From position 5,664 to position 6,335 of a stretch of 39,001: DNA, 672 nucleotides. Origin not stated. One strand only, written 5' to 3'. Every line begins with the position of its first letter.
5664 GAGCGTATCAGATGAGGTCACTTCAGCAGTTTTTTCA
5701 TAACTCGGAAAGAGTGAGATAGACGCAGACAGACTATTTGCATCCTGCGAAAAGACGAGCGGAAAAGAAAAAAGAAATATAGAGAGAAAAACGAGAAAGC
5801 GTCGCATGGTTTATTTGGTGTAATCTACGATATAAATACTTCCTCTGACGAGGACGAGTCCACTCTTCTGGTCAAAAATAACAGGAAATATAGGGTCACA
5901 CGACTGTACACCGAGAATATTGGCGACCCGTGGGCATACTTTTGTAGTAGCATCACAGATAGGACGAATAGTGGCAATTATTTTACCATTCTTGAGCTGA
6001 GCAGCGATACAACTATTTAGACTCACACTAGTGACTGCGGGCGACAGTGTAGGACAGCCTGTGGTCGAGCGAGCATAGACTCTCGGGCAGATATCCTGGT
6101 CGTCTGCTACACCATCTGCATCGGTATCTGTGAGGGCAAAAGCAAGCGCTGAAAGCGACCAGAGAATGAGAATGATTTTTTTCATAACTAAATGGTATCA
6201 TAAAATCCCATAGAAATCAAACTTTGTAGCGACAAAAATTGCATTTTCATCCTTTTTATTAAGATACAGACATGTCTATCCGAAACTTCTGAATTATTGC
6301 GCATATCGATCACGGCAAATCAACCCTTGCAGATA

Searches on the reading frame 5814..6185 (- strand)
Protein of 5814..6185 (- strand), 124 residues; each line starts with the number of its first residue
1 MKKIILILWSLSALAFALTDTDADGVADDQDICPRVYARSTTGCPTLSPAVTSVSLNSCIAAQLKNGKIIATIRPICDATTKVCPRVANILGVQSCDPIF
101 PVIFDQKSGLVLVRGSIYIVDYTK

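Call 50: search_protein_families(library=pfam, max_evalue=0.01, proteins=[window:5814-6185:-])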
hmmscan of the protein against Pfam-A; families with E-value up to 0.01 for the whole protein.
seq(124 aa): 1 family
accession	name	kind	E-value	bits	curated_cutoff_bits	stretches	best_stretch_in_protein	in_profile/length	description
PF02412.23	TSP_3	-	8e-05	22.7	25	1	19-36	14-31/36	Thrombospondin type 3 repeat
